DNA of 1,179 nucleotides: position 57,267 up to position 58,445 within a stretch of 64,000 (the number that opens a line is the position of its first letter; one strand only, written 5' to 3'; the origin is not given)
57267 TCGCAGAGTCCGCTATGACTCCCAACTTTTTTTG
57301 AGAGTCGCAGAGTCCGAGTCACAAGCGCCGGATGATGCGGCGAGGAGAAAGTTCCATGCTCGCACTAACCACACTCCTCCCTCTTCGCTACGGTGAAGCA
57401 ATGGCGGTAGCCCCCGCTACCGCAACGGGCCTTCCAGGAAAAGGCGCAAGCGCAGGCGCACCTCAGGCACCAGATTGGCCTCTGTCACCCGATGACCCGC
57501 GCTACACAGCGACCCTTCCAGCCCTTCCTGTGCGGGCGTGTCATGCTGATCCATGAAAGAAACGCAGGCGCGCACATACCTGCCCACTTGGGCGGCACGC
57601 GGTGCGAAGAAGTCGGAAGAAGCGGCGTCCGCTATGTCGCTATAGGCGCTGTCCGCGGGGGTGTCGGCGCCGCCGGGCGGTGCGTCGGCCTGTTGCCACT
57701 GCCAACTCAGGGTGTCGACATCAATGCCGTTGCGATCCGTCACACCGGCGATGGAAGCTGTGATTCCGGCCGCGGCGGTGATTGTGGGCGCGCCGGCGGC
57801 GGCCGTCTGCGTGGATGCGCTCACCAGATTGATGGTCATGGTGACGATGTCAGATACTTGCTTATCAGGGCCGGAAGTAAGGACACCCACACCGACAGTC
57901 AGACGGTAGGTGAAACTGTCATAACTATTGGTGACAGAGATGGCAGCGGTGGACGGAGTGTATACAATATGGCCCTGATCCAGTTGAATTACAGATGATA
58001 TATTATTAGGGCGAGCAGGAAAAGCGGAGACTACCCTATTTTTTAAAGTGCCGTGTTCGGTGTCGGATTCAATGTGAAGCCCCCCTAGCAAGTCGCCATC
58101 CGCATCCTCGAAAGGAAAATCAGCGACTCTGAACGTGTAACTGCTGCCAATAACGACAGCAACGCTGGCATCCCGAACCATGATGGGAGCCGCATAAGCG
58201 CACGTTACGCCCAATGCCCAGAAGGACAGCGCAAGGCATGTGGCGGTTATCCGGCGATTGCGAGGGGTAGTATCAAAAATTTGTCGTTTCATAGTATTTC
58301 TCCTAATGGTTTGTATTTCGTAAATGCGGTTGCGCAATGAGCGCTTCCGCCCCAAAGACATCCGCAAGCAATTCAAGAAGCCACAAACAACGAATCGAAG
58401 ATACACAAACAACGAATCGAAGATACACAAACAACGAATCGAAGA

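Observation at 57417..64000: Tandem array of secreted Ig/cadherin-like paralogs bracketed by invariant cassette-like DNA boundaries (a sixth copy lies at 3.6–5.4 kb)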

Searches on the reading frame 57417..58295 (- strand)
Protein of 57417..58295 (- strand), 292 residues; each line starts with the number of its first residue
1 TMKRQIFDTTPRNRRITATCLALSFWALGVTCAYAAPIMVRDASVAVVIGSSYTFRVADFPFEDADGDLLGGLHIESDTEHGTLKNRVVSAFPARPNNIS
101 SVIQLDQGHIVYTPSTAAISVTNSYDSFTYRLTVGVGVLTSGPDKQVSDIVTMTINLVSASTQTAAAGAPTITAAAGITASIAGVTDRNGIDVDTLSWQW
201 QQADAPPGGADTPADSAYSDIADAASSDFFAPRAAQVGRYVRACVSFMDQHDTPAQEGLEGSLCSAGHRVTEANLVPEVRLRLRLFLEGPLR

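Call 5: search_protein_families(library=pfam, proteins=[window:57417-58295:-], max_evalue=0.1)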
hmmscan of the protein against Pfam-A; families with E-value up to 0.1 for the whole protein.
window:57417-58295:- (292 aa): 0 families

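Call 10: search_protein_families(library=ncbifam, proteins=[window:57417-58295:-], max_evalue=1)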
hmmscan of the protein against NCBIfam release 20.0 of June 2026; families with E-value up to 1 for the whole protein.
window:57417-58295:- (292 aa): 0 families

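Call 11: find_homologous_proteins(query=window:57417-58295:-)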
Query window:57417-58295:- (292 aa): 32 proteins with E <= 0.001 among 5445 candidates.
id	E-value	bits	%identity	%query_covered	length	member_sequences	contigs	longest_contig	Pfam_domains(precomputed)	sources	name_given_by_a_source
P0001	1.2e-187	640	100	100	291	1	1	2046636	-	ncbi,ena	-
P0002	1.4e-79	286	60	87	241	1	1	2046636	-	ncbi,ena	-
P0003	3.9e-57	212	51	100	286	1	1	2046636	-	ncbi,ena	-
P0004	1.2e-54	204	48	100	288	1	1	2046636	-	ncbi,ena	-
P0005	3.4e-52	196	51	86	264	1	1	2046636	-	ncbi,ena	-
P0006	5.3e-52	195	48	100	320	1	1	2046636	-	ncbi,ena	-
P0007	3.9e-50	189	48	86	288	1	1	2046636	-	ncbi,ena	-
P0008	2.4e-48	183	50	87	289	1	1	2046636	-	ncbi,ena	-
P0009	4.1e-48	182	46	96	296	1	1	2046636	-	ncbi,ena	-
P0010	6.5e-45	172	46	96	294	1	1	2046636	-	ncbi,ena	-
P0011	2.5e-44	170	46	96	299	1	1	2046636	-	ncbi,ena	-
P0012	2.7e-44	170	46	93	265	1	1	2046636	-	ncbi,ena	-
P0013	5.8e-44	169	46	96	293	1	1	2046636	-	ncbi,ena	-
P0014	1.3e-43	168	37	81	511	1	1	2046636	-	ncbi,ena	-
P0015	1.5e-43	167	59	60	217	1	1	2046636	-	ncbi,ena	-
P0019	5.8e-39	152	40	86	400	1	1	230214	PF17803.8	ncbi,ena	-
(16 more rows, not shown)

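Call 13: find_encoding_contigs(protein=P0001, flank=10000, max_places=4)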
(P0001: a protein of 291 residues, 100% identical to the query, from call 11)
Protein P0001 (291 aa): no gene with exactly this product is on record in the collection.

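Call 17: find_encoding_contigs(protein=P0019, flank=10000, max_places=4)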
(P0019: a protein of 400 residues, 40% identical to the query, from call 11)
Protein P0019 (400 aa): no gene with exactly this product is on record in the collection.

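Call 18: find_encoding_contigs(protein=P0003, flank=10000, max_places=4)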
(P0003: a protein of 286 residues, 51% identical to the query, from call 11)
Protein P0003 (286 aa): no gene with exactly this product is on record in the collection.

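Call 45: predict_structure(alignment_id=A3)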
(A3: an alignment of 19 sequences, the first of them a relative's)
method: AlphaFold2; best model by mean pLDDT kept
length: 291 residues; sequences in the alignment: 19
mean_pLDDT: 64.5   pTM: 0.46
mean pLDDT of the five models: 64.5, 63.0, 53.3, 51.7, 50.5
residues with pLDDT >= 90: 13; 70-90: 115; 50-70: 81; < 50: 82
segments of 3 or more residues with pLDDT < 50: 1-32, 93-103, 137-141, 160-166, 252-259, 266-281
pLDDT, mean of each block of 10 residues (from residue 1): 30 40 46 61 83 86 69 87 79 45 58 70 79 61 71 77 47 66 59 74 78 81 77 81 67 47 50 46 58 60
secondary structure, 60 per line:
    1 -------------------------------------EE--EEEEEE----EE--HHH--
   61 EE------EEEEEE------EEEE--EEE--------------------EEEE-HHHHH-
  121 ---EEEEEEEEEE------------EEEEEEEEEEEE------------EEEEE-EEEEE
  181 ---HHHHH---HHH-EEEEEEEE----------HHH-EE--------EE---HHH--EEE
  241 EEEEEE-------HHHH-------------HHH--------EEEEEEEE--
elements in order: E42-47 E69-74 E81-84 E87-89 E110-113 H115-119 E124-133 E146-157 E170-174 E176-180 H184-188 E196-203 E238-246 H254-257 E282-289

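Call 47: search_protein_representatives(alignment_id=A3)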
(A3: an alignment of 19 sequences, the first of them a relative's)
Query: 19 sequences, 290 profile positions. Proteins with E-value up to 0.001 (for the whole library): 4389; up to 1e-10: 1938; up to 1e-30: 504. The best 150 are listed.
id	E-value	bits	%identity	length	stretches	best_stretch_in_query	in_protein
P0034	0.0e+00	1693.8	-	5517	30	29-269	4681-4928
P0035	3.1e-283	952.3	-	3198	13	40-272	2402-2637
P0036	3.5e-280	942.3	-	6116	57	151-254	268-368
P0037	8.9e-275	924.5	-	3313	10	43-272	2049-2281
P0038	1.9e-273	920.1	-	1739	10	41-272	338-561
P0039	1.1e-264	891.5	-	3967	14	31-273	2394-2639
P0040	4.2e-216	731.9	-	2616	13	43-272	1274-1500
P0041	3.2e-192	653.6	-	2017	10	41-210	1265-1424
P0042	1.3e-185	631.9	-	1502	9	51-272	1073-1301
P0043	2.1e-184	627.9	-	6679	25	42-256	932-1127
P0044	5.1e-160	547.9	-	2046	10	51-273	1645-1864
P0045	2.1e-159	545.9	-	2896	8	43-259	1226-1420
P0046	5.2e-158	541.3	-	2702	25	163-260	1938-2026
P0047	5.4e-151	518.3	-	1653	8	33-273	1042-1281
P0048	2.3e-148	509.7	-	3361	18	157-260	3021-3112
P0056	3.9e-125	433.4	-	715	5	29-273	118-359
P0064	1.4e-115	402.1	-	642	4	9-272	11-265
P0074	5.2e-105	367.3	-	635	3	46-273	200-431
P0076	6.5e-104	363.7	-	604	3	36-290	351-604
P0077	3.5e-103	361.3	-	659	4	41-273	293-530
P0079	7.2e-102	357.0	-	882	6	41-273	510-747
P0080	1.5e-100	352.7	-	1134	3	36-266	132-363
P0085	2.6e-95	335.5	-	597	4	40-272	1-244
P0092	2.0e-91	322.8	-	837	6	18-273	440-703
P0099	3.8e-90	318.5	-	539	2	21-273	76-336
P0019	1.1e-82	294.1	-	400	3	40-290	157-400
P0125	1.8e-74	267.1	-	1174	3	163-265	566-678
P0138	4.4e-69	249.4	-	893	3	33-273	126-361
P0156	1.5e-63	231.3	-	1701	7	41-258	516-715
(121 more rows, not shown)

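Call 49: fold_search(model_id=the predicted structure, library=pdb)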
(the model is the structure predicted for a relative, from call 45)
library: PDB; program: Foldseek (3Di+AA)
matches with E <= 10: 775; with E <= 0.001: 8
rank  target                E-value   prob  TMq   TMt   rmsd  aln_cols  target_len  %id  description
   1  5tfm                  1.0e-04  1.00  0.32  0.30  10.6       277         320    9  Crystal Structure of Human Cadherin-23 EC6-8 (released 2017-12-27)
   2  5iu9_A                2.8e-04  0.99  0.29  0.23  10.4       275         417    7  Crystal Structure of Zebrafish Protocadherin-19 EC1-4 (released 2016-11-02)
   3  6vfw_E                6.0e-04  0.99  0.30  0.23   8.9       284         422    8  Crystal structure of human delta protocadherin 10 EC1-EC4 (released 2020-03-11)
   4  8bxr                  6.4e-04  0.99  0.26  0.26   8.3       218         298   11  Titin FnIII-domain I109-I111 (I/A4-A/A6) from the MIR region (released 2023-02-15)
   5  6bxz_C                7.1e-04  1.00  0.35  0.32   7.5       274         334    9  Crystal Structure of Pig Protocadherin-15 EC10-MAD12 (released 2018-11-28)
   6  5dzy_E                7.1e-04  0.98  0.28  0.22   9.3       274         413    9  Protocadherin beta 8 extracellular cadherin domains 1-4 (released 2016-05-04)
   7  5cyx                  7.1e-04  0.95  0.26  0.24  12.1       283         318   11  Crystal Structure of Mouse Protocadherin-24 EC1-3 (released 2016-11-02)
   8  6vfw_B                8.4e-04  0.99  0.31  0.24   8.4       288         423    8  Crystal structure of human delta protocadherin 10 EC1-EC4 (released 2020-03-11)
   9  5iu9_B                1.3e-03  0.97  0.30  0.23  10.7       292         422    7  Crystal Structure of Zebrafish Protocadherin-19 EC1-4 (released 2016-11-02)
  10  5un2                  2.1e-03  0.90  0.24  0.22  11.8       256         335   11  Crystal Structure of Mouse Cadherin-23 EC19-21 with non-syndromic deafness (DFNB12) associated mutation R2029W (released 2018-02-07)
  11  8egw_A                2.2e-03  0.99  0.34  0.32   7.5       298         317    9  Complex of Fat4(EC1-4) bound to Dchs1(EC1-3) (released 2023-02-22)
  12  6vfw_A                2.9e-03  0.92  0.28  0.22  10.9       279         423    8  Crystal structure of human delta protocadherin 10 EC1-EC4 (released 2020-03-11)
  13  5erd_B                3.0e-03  0.98  0.32  0.20   7.3       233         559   13  Crystal structure of human Desmoglein-2 ectodomain (released 2016-06-22)
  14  6vfw_C                3.6e-03  0.96  0.31  0.24   8.9       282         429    9  Crystal structure of human delta protocadherin 10 EC1-EC4 (released 2020-03-11)
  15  6iaa_A                3.6e-03  0.75  0.18  0.08  22.7       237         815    6  hRobo2 ectodomain (released 2019-03-13)
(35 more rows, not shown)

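Call 51: find_related_loci(query=A3, collection=genome_contigs, flank=3000)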
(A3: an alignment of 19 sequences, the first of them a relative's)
Query A3 (291 aa) in genome_contigs; peptide patterns used: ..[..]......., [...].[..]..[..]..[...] (x = any residue, [..] = any of these).
11 stretches matched a pattern, but none encodes a relative of the query by tblastn (E <= 1e-3).

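Call 57: list_cluster_members(proteins=[P0056, P0064, P0074, P0076, P0077, P0079, P0085, P0092, P0099, P0037])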
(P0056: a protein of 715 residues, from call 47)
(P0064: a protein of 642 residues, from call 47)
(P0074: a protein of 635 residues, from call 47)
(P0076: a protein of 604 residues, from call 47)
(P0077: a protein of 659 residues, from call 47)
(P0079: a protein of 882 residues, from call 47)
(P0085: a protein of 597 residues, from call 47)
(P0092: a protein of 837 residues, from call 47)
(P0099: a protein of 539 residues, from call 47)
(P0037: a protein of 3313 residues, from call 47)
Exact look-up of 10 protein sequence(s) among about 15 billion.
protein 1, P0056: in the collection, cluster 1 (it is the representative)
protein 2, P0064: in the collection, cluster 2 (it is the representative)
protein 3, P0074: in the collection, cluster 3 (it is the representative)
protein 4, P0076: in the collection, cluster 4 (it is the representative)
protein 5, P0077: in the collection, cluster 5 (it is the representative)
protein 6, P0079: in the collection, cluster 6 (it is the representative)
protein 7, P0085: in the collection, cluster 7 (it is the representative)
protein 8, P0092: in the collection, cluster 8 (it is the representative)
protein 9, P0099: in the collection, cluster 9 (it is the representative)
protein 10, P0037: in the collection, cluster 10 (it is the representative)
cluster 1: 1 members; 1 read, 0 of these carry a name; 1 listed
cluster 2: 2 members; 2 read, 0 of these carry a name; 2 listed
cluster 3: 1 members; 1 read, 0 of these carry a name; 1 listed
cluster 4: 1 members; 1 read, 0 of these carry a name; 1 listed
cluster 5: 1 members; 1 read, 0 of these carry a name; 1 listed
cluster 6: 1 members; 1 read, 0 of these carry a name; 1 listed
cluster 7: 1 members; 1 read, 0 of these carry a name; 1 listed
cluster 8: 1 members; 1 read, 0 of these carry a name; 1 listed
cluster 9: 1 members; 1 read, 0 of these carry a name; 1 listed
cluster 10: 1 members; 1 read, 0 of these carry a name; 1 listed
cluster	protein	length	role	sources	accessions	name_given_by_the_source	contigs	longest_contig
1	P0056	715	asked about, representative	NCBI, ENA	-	-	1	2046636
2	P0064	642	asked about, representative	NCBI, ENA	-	-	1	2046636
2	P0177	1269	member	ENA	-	-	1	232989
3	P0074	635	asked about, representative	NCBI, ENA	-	-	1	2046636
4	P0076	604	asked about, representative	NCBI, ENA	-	-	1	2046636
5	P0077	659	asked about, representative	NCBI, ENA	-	-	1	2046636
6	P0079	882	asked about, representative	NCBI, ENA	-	-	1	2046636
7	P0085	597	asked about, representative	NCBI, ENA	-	-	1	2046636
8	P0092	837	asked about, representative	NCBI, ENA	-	-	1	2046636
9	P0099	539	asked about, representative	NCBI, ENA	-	-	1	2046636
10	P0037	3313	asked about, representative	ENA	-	-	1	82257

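Call 63: list_cluster_members(proteins=[P0034, P0035, P0036, P0038, P0039, P0040, P0041, P0042, P0044, P0047])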
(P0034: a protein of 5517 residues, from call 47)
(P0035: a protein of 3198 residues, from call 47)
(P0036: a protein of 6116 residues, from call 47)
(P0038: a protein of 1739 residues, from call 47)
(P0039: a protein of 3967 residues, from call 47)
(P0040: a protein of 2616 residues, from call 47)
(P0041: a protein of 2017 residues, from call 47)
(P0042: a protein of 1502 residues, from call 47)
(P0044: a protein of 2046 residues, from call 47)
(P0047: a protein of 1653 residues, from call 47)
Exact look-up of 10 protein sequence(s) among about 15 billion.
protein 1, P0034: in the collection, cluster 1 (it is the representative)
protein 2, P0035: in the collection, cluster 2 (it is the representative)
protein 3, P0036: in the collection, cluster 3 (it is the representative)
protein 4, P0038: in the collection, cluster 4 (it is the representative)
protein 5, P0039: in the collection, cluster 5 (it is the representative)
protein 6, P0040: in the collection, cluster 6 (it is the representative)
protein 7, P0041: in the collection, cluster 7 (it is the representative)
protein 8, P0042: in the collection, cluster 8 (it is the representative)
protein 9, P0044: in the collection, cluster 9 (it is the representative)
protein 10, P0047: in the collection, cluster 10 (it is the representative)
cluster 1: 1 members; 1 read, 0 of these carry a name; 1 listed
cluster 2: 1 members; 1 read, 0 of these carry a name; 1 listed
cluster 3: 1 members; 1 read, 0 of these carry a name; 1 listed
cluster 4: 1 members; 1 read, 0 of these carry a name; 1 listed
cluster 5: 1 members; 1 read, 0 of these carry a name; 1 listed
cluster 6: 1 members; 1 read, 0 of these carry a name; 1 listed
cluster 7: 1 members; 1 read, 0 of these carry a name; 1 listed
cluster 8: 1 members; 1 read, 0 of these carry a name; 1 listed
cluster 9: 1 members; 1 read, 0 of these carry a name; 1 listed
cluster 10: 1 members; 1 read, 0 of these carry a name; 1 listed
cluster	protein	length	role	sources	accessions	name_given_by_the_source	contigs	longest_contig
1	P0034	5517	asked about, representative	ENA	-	-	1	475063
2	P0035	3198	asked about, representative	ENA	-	-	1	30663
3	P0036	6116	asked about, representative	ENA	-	-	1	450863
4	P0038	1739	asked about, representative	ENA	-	-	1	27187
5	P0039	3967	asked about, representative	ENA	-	-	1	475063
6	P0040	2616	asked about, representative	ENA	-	-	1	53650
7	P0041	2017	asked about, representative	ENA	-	-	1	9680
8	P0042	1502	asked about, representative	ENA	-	-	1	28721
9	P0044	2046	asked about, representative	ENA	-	-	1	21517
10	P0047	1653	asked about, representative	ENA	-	-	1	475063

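Call 65: search_protein_families(library=pfam, proteins=[P0138, P0156, P0080, P0125], max_evalue=0.001)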
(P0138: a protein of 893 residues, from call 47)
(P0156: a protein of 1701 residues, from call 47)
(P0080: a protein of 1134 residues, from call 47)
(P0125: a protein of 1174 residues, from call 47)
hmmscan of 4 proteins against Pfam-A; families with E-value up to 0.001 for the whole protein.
P0138 (893 aa): 4 families
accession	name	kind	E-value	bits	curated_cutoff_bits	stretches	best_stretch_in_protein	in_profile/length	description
PF03797.25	Autotransporter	-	4.3e-13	50.1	26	1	599-825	1-246/255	Autotransporter beta-domain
PF17803.7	Cadherin_4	-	4.6e-05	24.3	25.1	1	126-185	6-65/71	Bacterial cadherin-like domain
PF16184.11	Cadherin_3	-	0.00013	22.3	25.5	0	386-469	17-95/106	Cadherin-like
PF17963.7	Big_9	-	0.0007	20.9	23.6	1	131-231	1-79/89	Bacterial Ig domain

P0156 (1701 aa): 6 families
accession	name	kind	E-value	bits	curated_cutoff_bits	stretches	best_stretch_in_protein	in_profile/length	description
PF16709.11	SCAB-Ig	-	5.7e-28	97.3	27.6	0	213-301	4-92/98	Ig domain of plant-specific actin-binding protein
PF23197.1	IG_AIR9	-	4.4e-25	87.8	27.5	1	211-286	6-77/87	AIR9 A9 domain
PF17892.7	Cadherin_5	-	1.7e-15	57.1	26.5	2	511-613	2-89/98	Cadherin-like domain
PF16184.11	Cadherin_3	-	4.8e-10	39.8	25.5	0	519-614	7-99/106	Cadherin-like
PF17963.7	Big_9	-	7.1e-09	36.9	23.6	2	511-613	1-82/89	Bacterial Ig domain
PF17803.7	Cadherin_4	-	3.9e-08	34.1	25.1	2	506-565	6-65/71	Bacterial cadherin-like domain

P0080 (1134 aa): 2 families
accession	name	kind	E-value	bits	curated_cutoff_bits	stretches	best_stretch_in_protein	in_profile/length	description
PF03797.25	Autotransporter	-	1.4e-10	41.8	26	1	838-1067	1-247/255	Autotransporter beta-domain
PF16709.11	SCAB-Ig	-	3.1e-05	24.4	27.6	0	520-583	19-82/98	Ig domain of plant-specific actin-binding protein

P0125 (1174 aa): 0 families

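Call 70: search_solved_structures(query=A3, max_evalue=1)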
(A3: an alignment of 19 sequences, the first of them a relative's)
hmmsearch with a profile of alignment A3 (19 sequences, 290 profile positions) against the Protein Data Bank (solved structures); distinct sequences matched with E-value up to 1: 2.
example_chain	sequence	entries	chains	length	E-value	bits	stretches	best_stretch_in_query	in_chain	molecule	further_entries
6mfj_H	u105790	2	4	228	0.013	18.1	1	35-146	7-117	DH677.3 Fab heavy chain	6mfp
4plj_H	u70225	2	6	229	0.22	14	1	44-146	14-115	8G12 heavy chain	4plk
